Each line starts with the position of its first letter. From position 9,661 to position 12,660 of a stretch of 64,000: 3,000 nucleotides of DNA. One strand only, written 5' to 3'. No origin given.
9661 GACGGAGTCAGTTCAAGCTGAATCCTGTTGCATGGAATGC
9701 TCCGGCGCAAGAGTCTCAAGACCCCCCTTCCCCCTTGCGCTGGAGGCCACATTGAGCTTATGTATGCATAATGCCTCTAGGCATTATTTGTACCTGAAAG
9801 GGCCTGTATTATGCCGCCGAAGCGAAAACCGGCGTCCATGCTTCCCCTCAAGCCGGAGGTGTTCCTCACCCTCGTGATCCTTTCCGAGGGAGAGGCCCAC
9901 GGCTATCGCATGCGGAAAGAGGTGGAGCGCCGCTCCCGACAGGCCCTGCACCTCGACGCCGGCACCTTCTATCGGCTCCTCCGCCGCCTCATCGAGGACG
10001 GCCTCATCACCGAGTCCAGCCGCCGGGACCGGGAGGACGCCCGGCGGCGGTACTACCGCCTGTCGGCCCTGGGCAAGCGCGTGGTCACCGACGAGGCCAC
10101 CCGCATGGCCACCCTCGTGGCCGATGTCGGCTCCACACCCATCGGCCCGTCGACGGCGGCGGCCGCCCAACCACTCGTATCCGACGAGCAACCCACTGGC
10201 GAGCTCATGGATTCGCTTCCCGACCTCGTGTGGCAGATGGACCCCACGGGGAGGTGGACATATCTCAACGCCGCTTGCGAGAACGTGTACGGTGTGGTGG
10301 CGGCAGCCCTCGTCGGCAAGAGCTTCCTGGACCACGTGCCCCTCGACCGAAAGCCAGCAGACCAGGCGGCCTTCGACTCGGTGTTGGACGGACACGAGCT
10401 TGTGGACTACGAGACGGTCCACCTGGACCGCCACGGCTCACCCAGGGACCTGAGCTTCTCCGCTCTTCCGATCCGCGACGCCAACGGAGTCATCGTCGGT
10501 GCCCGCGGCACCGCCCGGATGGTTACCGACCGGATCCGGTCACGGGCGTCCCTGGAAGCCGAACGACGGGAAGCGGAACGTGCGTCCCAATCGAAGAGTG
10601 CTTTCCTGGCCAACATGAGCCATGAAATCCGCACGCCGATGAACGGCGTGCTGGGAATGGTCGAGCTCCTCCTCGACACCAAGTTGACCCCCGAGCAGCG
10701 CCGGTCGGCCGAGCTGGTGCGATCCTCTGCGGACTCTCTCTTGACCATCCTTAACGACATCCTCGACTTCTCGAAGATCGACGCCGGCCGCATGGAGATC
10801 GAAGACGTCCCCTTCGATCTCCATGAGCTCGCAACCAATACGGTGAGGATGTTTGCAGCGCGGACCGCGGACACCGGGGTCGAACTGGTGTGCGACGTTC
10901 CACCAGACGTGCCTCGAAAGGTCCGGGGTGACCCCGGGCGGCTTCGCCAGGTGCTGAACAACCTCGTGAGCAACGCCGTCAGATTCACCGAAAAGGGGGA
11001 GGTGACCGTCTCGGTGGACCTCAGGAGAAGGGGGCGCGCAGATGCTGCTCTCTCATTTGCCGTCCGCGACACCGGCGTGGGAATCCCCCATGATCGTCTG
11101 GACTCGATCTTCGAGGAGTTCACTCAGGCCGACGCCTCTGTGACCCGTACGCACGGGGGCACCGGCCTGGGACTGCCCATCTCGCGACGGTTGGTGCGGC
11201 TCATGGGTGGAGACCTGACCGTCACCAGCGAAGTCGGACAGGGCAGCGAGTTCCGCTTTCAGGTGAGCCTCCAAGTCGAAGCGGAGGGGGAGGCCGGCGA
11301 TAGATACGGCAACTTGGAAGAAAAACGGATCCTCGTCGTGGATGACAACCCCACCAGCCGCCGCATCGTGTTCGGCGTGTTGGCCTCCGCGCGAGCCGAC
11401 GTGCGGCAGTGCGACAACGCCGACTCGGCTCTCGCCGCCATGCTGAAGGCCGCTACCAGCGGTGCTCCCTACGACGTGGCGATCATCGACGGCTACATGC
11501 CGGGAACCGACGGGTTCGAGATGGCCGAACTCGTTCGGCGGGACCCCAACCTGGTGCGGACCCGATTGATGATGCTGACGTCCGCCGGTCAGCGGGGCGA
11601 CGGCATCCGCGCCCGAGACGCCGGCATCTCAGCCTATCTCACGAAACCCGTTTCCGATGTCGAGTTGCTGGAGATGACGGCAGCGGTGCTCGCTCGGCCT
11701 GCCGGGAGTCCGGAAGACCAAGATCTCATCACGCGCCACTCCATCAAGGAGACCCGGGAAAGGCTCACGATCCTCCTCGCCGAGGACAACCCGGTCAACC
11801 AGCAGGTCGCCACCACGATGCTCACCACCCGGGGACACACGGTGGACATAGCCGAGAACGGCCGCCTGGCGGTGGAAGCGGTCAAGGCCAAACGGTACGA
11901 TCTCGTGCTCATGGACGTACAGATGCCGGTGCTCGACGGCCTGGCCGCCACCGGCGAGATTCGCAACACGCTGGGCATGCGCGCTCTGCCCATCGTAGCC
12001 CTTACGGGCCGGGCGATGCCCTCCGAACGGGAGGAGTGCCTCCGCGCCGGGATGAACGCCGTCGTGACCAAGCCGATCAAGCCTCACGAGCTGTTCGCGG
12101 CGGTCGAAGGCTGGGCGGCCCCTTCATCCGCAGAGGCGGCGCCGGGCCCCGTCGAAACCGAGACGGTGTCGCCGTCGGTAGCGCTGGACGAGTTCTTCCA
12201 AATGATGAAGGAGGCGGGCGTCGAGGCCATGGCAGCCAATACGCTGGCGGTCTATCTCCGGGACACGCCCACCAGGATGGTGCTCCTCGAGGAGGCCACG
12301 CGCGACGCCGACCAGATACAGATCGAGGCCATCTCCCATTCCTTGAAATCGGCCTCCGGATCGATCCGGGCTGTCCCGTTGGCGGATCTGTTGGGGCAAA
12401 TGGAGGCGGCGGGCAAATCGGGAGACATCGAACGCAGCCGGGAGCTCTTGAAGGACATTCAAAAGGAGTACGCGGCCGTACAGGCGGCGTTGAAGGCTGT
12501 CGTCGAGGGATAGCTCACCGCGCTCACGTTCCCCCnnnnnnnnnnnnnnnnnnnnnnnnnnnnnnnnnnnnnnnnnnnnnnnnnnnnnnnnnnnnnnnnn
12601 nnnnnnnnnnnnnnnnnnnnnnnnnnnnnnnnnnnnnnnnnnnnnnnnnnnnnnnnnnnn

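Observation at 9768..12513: PadR winged-helix domain fused to a complete soluble hybrid histidine kinase, with a perfect inverted repeat in its own promoter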

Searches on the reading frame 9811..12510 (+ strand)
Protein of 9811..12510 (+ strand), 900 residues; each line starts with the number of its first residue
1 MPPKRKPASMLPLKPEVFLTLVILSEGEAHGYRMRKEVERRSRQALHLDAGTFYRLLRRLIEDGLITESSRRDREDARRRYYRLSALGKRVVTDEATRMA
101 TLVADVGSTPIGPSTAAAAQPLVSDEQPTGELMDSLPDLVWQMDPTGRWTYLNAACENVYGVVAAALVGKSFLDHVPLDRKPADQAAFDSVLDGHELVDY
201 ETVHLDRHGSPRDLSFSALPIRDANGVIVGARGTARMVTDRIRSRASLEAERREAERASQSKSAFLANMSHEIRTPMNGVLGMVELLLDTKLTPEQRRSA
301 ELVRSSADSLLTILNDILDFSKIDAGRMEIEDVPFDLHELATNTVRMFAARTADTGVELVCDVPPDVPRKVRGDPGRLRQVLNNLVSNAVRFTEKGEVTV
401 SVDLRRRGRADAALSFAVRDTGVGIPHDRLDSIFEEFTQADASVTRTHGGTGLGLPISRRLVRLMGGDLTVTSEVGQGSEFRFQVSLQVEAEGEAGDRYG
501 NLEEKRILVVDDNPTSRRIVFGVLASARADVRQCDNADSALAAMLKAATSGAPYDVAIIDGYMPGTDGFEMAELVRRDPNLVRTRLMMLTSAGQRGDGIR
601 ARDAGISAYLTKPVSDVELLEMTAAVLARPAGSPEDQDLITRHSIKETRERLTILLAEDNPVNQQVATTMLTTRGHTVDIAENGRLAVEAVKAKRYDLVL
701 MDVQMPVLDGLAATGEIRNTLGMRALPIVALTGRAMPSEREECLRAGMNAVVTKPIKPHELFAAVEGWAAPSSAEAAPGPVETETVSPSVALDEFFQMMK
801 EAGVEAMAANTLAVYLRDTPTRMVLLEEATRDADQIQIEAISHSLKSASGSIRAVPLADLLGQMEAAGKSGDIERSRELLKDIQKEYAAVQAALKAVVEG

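Call 3: search_protein_families(library=pfam, proteins=[window:9811-12510:+], max_evalue=0.01)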
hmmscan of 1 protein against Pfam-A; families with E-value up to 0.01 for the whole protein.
window:9811-12510:+ (900 aa): 11 families
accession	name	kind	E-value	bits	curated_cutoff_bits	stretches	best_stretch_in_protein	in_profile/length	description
PF00072.30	Response_reg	-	1.1e-45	154.8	30.2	2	654-766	1-111/111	Response regulator receiver domain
PF02518.31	HATPase_c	-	1.5e-30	106.3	26.4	1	373-487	1-109/111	Histidine kinase-, DNA gyrase B-, and HSP90-like ATPase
PF00512.31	HisKA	-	1.5e-23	83.1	26.9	1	262-326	2-66/66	His Kinase A (phospho-acceptor) domain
PF03551.20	PadR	-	4.9e-15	55.7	27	1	21-92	2-73/75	Transcriptional regulator PadR-like family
PF08448.16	PAS_4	-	2.3e-14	54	23.1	1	134-242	2-109/110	PAS fold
PF01627.28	Hpt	-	9.2e-10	39.1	24.6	1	812-893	3-84/84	Hpt domain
PF00989.32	PAS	-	1.1e-07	32.3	22.6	1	132-236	6-111/113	PAS fold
PF13426.13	PAS_9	-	2e-06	28.5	27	1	139-236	3-99/103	PAS domain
PF08447.18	PAS_3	-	0.00026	21.7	25.6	1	151-234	3-88/89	PAS fold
PF23198.2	PDE8A_N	-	0.0039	17.5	29.6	0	671-749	30-112/147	PDE8A-like, N-terminal domain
PF22194.2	F-93_WHD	-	0.0093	16.5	28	0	42-78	21-55/62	F-93, winged-helix domain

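Call 4: search_protein_families(library=ncbifam, proteins=[window:9811-12510:+], max_evalue=0.01)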
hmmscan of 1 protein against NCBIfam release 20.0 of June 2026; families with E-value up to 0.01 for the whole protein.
window:9811-12510:+ (900 aa): 161 families (the best 25 are shown)
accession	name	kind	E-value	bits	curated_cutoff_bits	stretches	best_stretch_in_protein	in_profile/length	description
NF008318.0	PRK11107.1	equivalog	3.4e-138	462.2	890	3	248-505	279-537/920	two-component sensor histidine kinase BarA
TIGR02956.1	TMAO_torS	equivalog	3.1e-136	455.9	676.5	2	252-632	454-825/967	TMAO reductase system sensor histidine kinase/response regulator TorS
NF008302.0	PRK11091.1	equivalog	2.8e-110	369.7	838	2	132-629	160-645/779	aerobic respiration two-component sensor histidine kinase ArcB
NF011874.0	PRK15347.1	equivalog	4.7e-110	369.1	852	3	246-489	382-616/921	two component system sensor kinase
NF041947.1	LuxQ_Vibrio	equivalog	7.4e-103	345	1200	2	238-620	448-832/843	quorum-sensing autoinducer 2 sensor kinase/phosphatase LuxQ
NF045901.1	HisKinLetSLeg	equivalog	3.1e-101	339.8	1650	3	248-488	279-519/906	two-component system sensor histidine kinase LetS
NF008099.0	PRK10841.1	equivalog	2.2e-90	303.7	920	3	238-487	446-690/949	two-component system sensor histidine kinase RcsC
NF008543.0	PRK11466.1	equivalog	1.3e-86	291.4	982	2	252-628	434-799/914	TMAO reductase system sensor histidine kinase/response regulator TorS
NF038297.2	hybrid_HK_HrmK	equivalog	3.7e-82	276.9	725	2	245-621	218-601/607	hybrid histidine kinase/response regulator HrmK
NF007420.1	PRK09959.1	equivalog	5.6e-68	229.5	1995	2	245-615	695-1062/1197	acid-sensing system histidine kinase EvgS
NF041832.1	near_NosP_CTERM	subfamily_domain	1.2e-56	192.4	400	2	256-620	1-363/370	NahK/ErcS family hybrid sensor histidine kinase/response regulator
NF047465.1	hybrid_HK_LvrA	exception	2.9e-55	187.7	1200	3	258-498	198-433/819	hybrid histidine kinase/response regulator LvrA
NF046044.1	PnpS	equivalog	3e-50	171.4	400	1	256-484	164-388/390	two-component system histidine kinase PnpS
NF041880.1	EPS_EpsF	equivalog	3.3e-50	171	900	3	127-485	144-489/492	response regulator EpsF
NF040691.1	MtrAB_MtrB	equivalog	1.9e-46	159.2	450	1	247-485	256-490/507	MtrAB system histidine kinase MtrB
NF050805.1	CellDivHKDivJCaul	equivalog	1.6e-42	145.4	1000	1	132-485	178-518/531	cell cycle sensor histidine kinase DivJ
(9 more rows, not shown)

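Call 37: find_homologous_proteins(query=window:9811-12510:+, max_evalue=1e-20)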
Query window:9811-12510:+ (900 aa): 8000 proteins with E <= 1e-20 among 8000 candidates; the best 120 are listed.
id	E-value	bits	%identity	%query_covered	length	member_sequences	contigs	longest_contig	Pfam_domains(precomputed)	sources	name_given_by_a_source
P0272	0.0e+0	1926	100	99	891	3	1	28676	PF13426.14,PF03551.21,PF08448.17,PF02518.32,PF00512.32,PF00989.32,PF00072.31,PF01627.29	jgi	jgi:PAS domain S-box-containing protein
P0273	0.0e+0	1614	83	100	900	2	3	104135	PF03551.21,PF08448.17,PF02518.32,PF00512.32,PF00989.32,PF00072.31,PF01627.29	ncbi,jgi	jgi:PAS domain S-box-containing protein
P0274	0.0e+0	1606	83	100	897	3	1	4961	PF03551.21,PF08448.17,PF02518.32,PF00512.32,PF00989.32,PF00072.31,PF01627.29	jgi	jgi:PAS domain S-box-containing protein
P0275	0.0e+0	1320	70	100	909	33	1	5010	PF08447.19,PF13426.14,PF03551.21,PF08448.17,PF02518.32,PF00512.32,PF00989.32,PF00072.31,PF01627.29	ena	-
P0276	0.0e+0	1308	69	100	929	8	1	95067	PF13426.14,PF03551.21,PF08448.17,PF02518.32,PF00512.32,PF00989.32,PF00072.31,PF01627.29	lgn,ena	-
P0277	0.0e+0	1304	69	100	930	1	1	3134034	PF08447.19,PF13426.14,PF03551.21,PF08448.17,PF02518.32,PF00512.32,PF00989.32,PF00072.31,PF01627.29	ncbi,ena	-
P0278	0.0e+0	1300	69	100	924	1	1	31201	PF08447.19,PF13426.14,PF03551.21,PF08448.17,PF02518.32,PF00512.32,PF00989.32,PF00072.31,PF01627.29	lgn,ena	-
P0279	0.0e+0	1297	69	100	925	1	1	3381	PF08447.19,PF13426.14,PF03551.21,PF08448.17,PF02518.32,PF00512.32,PF00989.32,PF00072.31,PF01627.29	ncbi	-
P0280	0.0e+0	1246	67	99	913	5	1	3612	PF13426.14,PF03551.21,PF08448.17,PF02518.32,PF00512.32,PF00989.32,PF00072.31,PF01627.29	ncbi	-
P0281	0.0e+0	1204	66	96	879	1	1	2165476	PF03551.21,PF08448.17,PF02518.32,PF00512.32,PF00072.31,PF01627.29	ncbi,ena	-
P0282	0.0e+0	1051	56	100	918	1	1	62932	PF13426.14,PF13188.14,PF03551.21,PF08448.17,PF02518.32,PF00512.32,PF00989.32,PF00072.31,PF01627.29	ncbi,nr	ncbi:MAG: response regulator [Gemmatimonadetes bacterium]|nr:response regulator [Gemmatimonadota bac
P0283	0.0e+0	1040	56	100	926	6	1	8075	PF13426.14,PF03551.21,PF08448.17,PF02518.32,PF00512.32,PF00989.32,PF00072.31,PF01627.29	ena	-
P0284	2.6e-290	983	69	75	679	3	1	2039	PF02518.32,PF00512.32,PF00072.31,PF01627.29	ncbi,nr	ncbi:MAG: response regulator, partial [Gemmatimonadetes bacterium]|nr:response regulator [Gemmatimon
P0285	5.4e-248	844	55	87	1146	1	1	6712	PF08447.19,PF13426.14,PF13188.14,PF08448.17,PF02518.32,PF00512.32,PF00989.32,PF00072.31,PF01627.29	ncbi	-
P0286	1.8e-246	838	55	85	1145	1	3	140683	PF13596.13,PF08447.19,PF13426.14,PF13188.14,PF08448.17,PF02518.32,PF00512.32,PF00989.32,PF00072.31,PF01627.29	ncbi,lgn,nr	ncbi:MAG: response regulator [Gemmatimonadales bacterium]|nr:response regulator [Gemmatimonadales ba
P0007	5.3e-211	721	65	59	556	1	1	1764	PF13426.14,PF03551.21,PF08448.17,PF02518.32,PF00512.32,PF00989.32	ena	-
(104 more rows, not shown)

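Call 38: find_encoding_contigs(protein=P0277, flank=10000, max_places=2)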
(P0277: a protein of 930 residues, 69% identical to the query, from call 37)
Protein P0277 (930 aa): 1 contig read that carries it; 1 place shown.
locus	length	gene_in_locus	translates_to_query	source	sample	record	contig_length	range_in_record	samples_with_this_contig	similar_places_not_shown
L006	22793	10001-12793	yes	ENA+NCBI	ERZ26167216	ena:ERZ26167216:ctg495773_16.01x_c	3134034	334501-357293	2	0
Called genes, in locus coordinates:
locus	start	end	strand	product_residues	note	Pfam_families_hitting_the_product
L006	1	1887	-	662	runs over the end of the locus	PF00930:DPPIV_N (faint), PF26550:Tricorn_2nd, PF07676:PD40 (weak), PF26549:Tricorn_N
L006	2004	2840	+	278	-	PF01551:Peptidase_M23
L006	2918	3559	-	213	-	-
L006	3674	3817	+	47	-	-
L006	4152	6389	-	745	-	PF00069:Pkinase, PF07714:PK_Tyr_Ser-Thr, PF13428:TPR_14 (faint), PF21033:RMD1-3 (faint), PF00515:TPR_1 (faint), PF07719:TPR_2 (faint), PF13181:TPR_8 (faint), PF14559:TPR_19 (weak), +5 more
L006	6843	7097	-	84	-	-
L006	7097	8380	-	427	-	PF01266:DAO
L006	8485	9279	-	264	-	PF02634:FdhD-NarQ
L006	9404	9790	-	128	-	-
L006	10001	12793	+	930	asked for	PF03551:PadR, PF00989:PAS, PF08448:PAS_4, PF13426:PAS_9 (weak), PF00512:HisKA, PF02518:HATPase_c, PF00072:Response_reg, PF01627:Hpt, +1 more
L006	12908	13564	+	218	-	PF01209:Ubie_methyltran, PF13489:Methyltransf_23, PF02353:CMAS (weak), PF13847:Methyltransf_31, PF08241:Methyltransf_11, PF08242:Methyltransf_12, PF13649:Methyltransf_25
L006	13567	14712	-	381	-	PF00990:GGDEF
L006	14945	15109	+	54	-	-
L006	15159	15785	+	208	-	PF00072:Response_reg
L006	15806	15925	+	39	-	-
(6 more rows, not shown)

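Call 39: find_encoding_contigs(protein=P0281, flank=10000, max_places=2)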
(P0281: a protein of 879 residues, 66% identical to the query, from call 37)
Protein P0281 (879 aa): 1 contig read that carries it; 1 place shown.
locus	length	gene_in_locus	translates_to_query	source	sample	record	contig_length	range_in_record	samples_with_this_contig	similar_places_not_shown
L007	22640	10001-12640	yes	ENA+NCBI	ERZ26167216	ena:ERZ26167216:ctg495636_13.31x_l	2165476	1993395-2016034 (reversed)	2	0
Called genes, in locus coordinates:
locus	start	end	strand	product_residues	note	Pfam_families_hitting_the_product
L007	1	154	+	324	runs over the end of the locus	PF07676:PD40 (faint)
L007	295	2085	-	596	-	PF00930:DPPIV_N (faint), PF26550:Tricorn_2nd, PF26549:Tricorn_N, PF07676:PD40 (weak)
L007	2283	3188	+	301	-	PF01551:Peptidase_M23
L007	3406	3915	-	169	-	-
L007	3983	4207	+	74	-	-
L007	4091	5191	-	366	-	PF05598:DUF772, PF01609:DDE_Tnp_1, PF13751:DDE_Tnp_1_6 (weak)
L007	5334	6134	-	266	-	PF02634:FdhD-NarQ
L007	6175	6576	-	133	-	-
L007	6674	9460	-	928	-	PF12704:MacB_PCD, PF02687:FtsX, PF12704:MacB_PCD, PF02687:FtsX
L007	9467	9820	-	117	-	PF03551:PadR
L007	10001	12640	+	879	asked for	PF03551:PadR, PF08448:PAS_4, PF00512:HisKA, PF02518:HATPase_c, PF00072:Response_reg, PF01627:Hpt (faint)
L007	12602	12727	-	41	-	-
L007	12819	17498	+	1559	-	PF00270:DEAD, PF04851:ResIII (weak), PF00271:Helicase_C, PF19306:WHD_Lhr, PF08494:DEAD_assoc, PF23235:WHD_3rd_Lhr, PF23234:WHD_4th_Lhr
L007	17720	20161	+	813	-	PF03109:ABC1 (faint), PF00069:Pkinase, PF07714:PK_Tyr_Ser-Thr, PF02368:Big_2, PF02369:Big_1 (weak)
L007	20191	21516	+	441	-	-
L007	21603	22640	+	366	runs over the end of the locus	PF05598:DUF772, PF01609:DDE_Tnp_1, PF13751:DDE_Tnp_1_6 (weak)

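Call 40: find_encoding_contigs(protein=P0282, flank=10000, max_places=2)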
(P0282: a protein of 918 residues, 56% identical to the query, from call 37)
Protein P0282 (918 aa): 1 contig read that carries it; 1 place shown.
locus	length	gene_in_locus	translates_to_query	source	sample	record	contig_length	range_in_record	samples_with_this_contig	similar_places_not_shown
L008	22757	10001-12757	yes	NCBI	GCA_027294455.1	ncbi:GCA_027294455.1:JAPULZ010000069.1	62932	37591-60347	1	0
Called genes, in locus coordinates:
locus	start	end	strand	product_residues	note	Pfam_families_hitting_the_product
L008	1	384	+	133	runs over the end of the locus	PF03965:Penicillinase_R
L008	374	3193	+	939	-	-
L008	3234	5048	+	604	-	-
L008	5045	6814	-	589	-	PF04450:BSP (weak), PF00930:DPPIV_N (faint), PF07676:PD40 (faint), PF26550:Tricorn_2nd, PF26549:Tricorn_N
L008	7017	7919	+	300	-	PF01551:Peptidase_M23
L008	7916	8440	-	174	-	-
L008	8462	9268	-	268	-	PF02634:FdhD-NarQ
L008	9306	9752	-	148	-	-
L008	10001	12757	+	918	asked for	PF03551:PadR, PF00989:PAS, PF08448:PAS_4, PF13426:PAS_9 (weak), PF00512:HisKA, PF02518:HATPase_c, PF00072:Response_reg, PF01627:Hpt, +1 more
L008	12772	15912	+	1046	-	PF00270:DEAD, PF04851:ResIII, PF00271:Helicase_C, PF19306:WHD_Lhr, PF08494:DEAD_assoc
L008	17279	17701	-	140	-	-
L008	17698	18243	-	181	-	PF04542:Sigma70_r2, PF08281:Sigma70_r4_2, PF04545:Sigma70_r4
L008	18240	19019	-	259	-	-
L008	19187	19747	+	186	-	PF04389:Peptidase_M28, PF01546:Peptidase_M20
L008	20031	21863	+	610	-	PF10101:DUF2339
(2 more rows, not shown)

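Call 44: find_encoding_contigs(protein=P0283, flank=10000, max_places=2)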
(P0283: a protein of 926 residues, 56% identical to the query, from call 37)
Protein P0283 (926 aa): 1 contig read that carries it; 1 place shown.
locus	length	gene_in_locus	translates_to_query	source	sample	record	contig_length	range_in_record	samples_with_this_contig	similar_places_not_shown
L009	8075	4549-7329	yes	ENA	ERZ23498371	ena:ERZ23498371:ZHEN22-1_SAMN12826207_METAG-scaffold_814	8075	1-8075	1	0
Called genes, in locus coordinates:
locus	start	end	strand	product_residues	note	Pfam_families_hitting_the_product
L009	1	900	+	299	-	?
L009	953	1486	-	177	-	-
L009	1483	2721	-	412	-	PF01266:DAO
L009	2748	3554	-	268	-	PF02634:FdhD-NarQ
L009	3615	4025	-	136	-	-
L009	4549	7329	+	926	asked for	PF03551:PadR, PF00989:PAS, PF08448:PAS_4, PF13426:PAS_9, PF00512:HisKA, PF02518:HATPase_c, PF00072:Response_reg, PF01627:Hpt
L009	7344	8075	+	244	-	?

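Call 45: find_encoding_contigs(protein=P0273, flank=10000, max_places=3)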
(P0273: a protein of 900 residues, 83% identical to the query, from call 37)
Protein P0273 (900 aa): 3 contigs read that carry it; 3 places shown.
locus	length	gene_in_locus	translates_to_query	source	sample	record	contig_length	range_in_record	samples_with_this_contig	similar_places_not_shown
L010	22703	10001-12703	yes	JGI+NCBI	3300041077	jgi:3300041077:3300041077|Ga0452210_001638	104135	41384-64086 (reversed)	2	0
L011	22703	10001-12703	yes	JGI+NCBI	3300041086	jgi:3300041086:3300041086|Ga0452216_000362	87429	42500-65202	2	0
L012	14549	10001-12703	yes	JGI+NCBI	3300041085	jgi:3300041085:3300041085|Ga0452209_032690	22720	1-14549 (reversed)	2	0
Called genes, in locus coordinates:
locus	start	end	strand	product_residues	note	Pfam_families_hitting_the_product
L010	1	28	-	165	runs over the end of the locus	PF04461:YajQ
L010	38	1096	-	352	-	PF21783:YNCE (faint)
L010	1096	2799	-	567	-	PF02368:Big_2 (weak), PF08309:LVIVD (faint)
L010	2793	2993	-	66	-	-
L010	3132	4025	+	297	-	PF07676:PD40 (faint), PF26549:Tricorn_N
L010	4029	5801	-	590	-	PF04450:BSP (weak), PF26550:Tricorn_2nd, PF26549:Tricorn_N, PF07676:PD40 (weak)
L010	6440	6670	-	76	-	-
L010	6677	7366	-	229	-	-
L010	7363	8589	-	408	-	PF01266:DAO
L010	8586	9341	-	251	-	PF02634:FdhD-NarQ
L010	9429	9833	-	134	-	-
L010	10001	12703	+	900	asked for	PF03551:PadR, PF00989:PAS, PF08448:PAS_4, PF00512:HisKA, PF02518:HATPase_c, PF00072:Response_reg, PF01627:Hpt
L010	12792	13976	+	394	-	-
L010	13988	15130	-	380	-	PF00990:GGDEF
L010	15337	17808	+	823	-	PF17162:DUF5118, PF17148:DUF5117, PF16313:DUF4953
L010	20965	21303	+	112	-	PF03551:PadR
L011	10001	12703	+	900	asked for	PF03551:PadR, PF00989:PAS, PF08448:PAS_4, PF00512:HisKA, PF02518:HATPase_c, PF00072:Response_reg, PF01627:Hpt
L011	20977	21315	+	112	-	PF03551:PadR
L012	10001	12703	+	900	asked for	PF03551:PadR, PF00989:PAS, PF08448:PAS_4, PF00512:HisKA, PF02518:HATPase_c, PF00072:Response_reg, PF01627:Hpt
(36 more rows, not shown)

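Call 46: find_encoding_contigs(protein=P0280, flank=10000, max_places=2)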
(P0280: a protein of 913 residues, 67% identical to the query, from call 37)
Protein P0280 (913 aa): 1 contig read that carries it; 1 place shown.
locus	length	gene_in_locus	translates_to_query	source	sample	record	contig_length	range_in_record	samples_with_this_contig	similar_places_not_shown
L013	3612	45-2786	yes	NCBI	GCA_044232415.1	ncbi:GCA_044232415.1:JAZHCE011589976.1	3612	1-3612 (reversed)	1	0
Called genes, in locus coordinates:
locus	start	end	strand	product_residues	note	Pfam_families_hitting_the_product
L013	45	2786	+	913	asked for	PF03551:PadR, PF00989:PAS, PF08448:PAS_4, PF13426:PAS_9 (weak), PF00512:HisKA, PF02518:HATPase_c, PF00072:Response_reg, PF01627:Hpt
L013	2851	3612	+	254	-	?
